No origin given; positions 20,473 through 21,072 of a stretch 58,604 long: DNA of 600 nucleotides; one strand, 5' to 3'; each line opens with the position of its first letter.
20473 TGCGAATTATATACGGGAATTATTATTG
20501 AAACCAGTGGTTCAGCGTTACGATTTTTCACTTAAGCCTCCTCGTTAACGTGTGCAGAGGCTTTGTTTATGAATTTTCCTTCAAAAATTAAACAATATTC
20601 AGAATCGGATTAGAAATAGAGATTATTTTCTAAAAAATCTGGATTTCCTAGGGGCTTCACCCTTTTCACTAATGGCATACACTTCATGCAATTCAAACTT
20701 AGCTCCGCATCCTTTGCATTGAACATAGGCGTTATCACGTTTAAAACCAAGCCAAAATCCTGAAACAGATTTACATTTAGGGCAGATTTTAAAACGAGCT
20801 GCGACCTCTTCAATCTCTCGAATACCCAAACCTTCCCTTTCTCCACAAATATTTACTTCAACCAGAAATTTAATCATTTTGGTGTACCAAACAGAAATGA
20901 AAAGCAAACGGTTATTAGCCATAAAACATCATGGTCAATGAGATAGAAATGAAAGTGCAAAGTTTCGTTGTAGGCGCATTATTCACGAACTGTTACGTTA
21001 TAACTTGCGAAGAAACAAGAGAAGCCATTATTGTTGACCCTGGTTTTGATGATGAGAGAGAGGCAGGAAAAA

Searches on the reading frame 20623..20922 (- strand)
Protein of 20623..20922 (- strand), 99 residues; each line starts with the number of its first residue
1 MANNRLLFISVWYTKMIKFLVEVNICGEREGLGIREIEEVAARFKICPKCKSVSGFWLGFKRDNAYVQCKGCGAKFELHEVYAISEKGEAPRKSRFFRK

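Call 10: search_protein_families(library=pfam, proteins=[window:20623-20922:-], max_evalue=0.001)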
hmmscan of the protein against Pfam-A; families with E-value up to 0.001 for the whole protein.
window:20623-20922:- (99 aa): 0 families

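Call 29: search_protein_families(library=pfam, proteins=[window:20623-20922:-], max_evalue=0.05)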
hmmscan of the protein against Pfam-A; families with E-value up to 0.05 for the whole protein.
window:20623-20922:- (99 aa): 10 families
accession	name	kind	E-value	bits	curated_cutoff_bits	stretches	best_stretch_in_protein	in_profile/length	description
PF17032.10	Zn_ribbon_15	-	0.0014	19.8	28.9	0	5-53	22-61/73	zinc-ribbon family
PF13717.11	Zn_ribbon_4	-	0.0073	16.7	30.3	0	67-79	3-15/36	zinc-ribbon domain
PF05129.18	Zn_ribbon_Elf1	-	0.0086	16.6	29.8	1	36-79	15-59/79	Transcription elongation factor Elf1 like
PF08271.17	Zn_Ribbon_TF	-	0.013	15.5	29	1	46-77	2-30/43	TFIIB zinc-binding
PF04606.18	Ogr_Delta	-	0.015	15.6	26.3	0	64-81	23-42/47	Ogr/Delta-like zinc finger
PF17848.7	Zn_ribbon_ACC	-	0.017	15.8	24.5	0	38-50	14-26/26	Acetyl-CoA carboxylase zinc finger domain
PF10080.14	FtrD-like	-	0.027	15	26.3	1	38-82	28-67/101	Membrane iron-sulfur containing protein FtrD-like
PF09723.15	Zn_ribbon_8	-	0.03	14.8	34.4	0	68-78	7-17/41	Zinc ribbon domain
PF10058.14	Zn_ribbon_10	-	0.039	14.2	24.2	0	46-74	24-52/54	ER junction formation factor lunapark, zinc ribbon finger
PF14354.12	Lar_restr_allev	-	0.047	14.4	28.6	0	45-80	4-36/58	Restriction alleviation protein Lar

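Call 34: search_protein_families(library=ncbifam, proteins=[window:20623-20922:-], max_evalue=0.01)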
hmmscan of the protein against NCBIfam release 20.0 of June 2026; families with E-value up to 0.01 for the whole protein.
window:20623-20922:- (99 aa): 1 family
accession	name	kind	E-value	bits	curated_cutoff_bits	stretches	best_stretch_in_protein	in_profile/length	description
NF041197.2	CxxC_Se_CxxC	equivalog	0.0012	19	40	1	64-82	16-34/53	dual CXXC motif small (seleno)protein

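Call 69: find_homologous_proteins(query=window:20626-20877:-, max_evalue=0.001)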
Query seq(84 aa) (84 aa): 8 proteins with E <= 0.001 among 9 candidates.
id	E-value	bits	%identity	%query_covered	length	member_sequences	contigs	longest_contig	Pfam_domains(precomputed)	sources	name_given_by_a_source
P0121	3.4e-48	179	98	100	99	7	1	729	-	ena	-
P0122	1.4e-45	170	93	100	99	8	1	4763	-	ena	-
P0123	2.6e-33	131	78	96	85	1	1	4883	-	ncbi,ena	-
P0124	1.6e-25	106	70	83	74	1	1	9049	-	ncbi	ncbi:MAG: hypothetical protein ACUVTB_05330 [Candidatus Bathycorpusculaceae bacterium]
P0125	7.4e-23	98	64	87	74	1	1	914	-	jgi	-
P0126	1.1e-21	94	61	83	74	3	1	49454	-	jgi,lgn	-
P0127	1.1e-20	91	60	80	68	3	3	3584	-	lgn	-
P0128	1.2e-19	88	53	83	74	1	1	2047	-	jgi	jgi:transcription elongation factor Elf1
